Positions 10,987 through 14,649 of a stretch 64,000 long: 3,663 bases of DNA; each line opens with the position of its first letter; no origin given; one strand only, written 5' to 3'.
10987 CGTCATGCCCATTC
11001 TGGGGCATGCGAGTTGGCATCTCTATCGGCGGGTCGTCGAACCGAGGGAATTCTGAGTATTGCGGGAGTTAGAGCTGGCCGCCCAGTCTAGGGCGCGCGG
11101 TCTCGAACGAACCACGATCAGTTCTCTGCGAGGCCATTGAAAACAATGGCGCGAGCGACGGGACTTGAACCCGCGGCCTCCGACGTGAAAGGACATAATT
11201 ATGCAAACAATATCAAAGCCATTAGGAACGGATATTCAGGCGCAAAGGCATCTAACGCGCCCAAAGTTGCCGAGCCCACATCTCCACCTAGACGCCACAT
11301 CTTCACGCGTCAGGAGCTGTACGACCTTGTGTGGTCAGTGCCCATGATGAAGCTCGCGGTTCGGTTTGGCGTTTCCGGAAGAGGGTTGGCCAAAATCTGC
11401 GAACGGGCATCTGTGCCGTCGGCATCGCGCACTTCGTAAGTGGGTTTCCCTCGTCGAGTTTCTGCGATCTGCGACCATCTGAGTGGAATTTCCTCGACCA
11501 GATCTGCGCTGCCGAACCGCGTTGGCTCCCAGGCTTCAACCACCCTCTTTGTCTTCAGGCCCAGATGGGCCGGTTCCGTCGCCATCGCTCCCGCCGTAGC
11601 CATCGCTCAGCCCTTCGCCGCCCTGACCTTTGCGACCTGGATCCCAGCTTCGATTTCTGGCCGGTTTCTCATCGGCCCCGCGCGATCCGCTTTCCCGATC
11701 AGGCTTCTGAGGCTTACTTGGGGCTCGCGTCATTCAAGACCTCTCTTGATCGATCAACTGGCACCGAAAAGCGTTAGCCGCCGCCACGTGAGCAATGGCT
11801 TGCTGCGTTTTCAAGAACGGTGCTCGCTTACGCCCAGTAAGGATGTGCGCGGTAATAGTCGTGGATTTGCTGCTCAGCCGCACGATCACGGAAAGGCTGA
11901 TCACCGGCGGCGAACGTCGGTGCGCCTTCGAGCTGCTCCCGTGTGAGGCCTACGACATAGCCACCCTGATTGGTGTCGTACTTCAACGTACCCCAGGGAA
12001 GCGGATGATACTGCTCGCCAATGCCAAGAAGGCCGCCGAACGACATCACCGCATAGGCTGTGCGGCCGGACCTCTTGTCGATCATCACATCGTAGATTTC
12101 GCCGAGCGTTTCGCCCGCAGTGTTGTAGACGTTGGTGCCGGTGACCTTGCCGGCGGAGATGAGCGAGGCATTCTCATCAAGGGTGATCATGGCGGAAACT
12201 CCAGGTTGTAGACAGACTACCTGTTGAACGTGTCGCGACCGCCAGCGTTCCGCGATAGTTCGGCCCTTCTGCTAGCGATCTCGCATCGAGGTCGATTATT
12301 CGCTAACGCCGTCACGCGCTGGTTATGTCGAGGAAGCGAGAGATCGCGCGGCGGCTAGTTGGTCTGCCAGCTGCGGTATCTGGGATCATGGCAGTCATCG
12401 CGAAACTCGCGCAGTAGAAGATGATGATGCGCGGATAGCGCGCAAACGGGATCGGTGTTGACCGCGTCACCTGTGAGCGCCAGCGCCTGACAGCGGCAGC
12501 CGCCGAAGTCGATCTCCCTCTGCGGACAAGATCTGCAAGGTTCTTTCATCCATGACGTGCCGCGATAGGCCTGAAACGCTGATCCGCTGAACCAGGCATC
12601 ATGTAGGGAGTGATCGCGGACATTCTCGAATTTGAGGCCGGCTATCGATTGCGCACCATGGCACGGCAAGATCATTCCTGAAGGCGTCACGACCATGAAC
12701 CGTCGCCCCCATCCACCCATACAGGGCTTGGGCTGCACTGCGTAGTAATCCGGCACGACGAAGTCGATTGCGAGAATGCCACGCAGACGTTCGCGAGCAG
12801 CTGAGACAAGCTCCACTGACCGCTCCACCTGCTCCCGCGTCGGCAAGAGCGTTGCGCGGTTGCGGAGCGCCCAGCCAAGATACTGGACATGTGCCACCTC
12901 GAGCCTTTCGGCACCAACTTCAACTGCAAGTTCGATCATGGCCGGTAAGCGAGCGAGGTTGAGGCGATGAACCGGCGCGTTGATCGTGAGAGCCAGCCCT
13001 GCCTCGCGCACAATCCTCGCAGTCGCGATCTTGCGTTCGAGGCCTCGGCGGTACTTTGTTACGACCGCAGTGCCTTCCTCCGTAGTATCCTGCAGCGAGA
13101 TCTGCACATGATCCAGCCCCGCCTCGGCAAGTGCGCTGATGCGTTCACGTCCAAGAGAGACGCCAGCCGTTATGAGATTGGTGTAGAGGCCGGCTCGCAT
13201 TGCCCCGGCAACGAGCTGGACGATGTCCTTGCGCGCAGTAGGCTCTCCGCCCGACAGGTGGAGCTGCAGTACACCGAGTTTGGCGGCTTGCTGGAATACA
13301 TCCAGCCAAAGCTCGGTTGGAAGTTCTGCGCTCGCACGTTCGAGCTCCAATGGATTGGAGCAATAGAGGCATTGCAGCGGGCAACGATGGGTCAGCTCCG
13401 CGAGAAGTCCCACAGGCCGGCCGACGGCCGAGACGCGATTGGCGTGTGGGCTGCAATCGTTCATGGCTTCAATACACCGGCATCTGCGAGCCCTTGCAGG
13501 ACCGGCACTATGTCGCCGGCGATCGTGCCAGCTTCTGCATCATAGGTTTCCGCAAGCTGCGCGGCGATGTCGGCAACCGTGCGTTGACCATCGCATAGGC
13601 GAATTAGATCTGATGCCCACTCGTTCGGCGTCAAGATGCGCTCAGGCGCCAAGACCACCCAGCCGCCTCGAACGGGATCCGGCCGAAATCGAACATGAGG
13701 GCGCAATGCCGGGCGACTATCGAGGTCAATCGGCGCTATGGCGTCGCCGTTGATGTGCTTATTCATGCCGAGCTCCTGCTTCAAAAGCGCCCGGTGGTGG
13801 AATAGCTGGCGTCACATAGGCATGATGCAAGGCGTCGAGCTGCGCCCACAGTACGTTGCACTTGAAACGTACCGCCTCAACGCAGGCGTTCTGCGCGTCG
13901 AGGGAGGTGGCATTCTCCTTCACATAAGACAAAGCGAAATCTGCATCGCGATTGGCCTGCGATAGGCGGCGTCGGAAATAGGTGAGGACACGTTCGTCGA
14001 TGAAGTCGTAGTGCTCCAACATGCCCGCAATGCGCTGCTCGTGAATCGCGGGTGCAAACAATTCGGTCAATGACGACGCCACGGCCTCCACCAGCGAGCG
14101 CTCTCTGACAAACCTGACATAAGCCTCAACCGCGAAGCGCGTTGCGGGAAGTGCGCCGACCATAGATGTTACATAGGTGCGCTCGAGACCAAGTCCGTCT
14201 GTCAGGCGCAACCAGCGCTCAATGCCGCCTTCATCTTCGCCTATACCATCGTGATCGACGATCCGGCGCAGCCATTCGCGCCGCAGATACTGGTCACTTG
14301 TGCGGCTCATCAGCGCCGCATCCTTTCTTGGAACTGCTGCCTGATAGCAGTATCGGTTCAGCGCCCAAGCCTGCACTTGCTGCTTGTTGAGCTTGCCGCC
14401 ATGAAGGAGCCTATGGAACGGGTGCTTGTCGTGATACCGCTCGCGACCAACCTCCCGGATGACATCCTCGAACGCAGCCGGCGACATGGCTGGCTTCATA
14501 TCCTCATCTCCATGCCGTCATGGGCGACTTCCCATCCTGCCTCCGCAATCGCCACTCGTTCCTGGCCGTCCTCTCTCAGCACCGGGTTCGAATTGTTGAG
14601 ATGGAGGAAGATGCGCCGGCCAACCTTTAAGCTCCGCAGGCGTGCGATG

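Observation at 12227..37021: Island is wired almost unit-by-unit to sigma-EcfG (general stress response) type promoters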

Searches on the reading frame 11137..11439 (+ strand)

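Call 21: search_protein_families(library=pfam, max_evalue=1, proteins=[window:11137-11439:+])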
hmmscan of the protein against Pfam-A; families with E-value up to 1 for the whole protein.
window:11137-11439:+ (100 aa): 1 family
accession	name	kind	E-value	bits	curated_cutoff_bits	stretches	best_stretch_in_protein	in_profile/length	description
PF07869.17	DUF1656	-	0.29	11.6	26.5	1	53-75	27-49/56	Protein of unknown function (DUF1656)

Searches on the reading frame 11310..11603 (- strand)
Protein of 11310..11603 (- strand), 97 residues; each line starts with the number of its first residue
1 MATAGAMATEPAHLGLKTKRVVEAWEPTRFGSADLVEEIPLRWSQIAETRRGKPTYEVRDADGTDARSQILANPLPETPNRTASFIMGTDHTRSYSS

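Call 21: search_protein_families(library=pfam, max_evalue=1, proteins=[window:11310-11603:-])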
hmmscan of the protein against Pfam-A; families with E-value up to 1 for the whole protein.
window:11310-11603:- (97 aa): 1 family
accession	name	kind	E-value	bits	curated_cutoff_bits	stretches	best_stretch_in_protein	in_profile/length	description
PF05082.18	Rop-like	-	0.28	11.5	27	1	34-49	26-41/64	Rop-like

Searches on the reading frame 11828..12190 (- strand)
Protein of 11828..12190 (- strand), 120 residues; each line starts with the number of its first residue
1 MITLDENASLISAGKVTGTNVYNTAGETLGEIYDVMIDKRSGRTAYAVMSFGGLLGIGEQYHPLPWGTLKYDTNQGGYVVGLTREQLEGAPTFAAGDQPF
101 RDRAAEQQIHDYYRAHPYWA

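Call 7: search_protein_families(library=pfam, proteins=[window:11828-12190:-])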
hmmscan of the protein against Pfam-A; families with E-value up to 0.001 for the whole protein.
window:11828-12190:- (120 aa): 1 family
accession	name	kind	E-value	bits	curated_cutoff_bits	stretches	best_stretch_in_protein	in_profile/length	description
PF05239.21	PRC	-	1e-12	48.3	21.2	1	13-83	6-74/78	PRC-barrel domain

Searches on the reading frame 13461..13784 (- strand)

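Call 7: search_protein_families(library=pfam, proteins=[window:13461-13784:-])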
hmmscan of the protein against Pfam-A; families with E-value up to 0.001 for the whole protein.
window:13461-13784:- (107 aa): 2 families
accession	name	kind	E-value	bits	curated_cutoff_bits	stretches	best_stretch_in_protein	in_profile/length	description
PF05402.18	PqqD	-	2.8e-15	56.8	23.4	1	41-105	1-67/67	Coenzyme PQQ synthesis protein D (PqqD)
PF21475.2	PaaA-like_N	-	0.00096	19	27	0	50-79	24-53/60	PaaA-like, N-terminal domain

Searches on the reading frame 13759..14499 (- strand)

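Call 7: search_protein_families(library=pfam, proteins=[window:13759-14499:-])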
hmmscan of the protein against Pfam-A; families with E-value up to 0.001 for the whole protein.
window:13759-14499:- (246 aa): 1 family
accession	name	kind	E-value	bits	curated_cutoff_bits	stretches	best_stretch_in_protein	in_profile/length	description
PF03070.21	TENA_THI-4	-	8e-53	179.8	22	1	14-222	4-209/210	TENA/THI-4/PQQC family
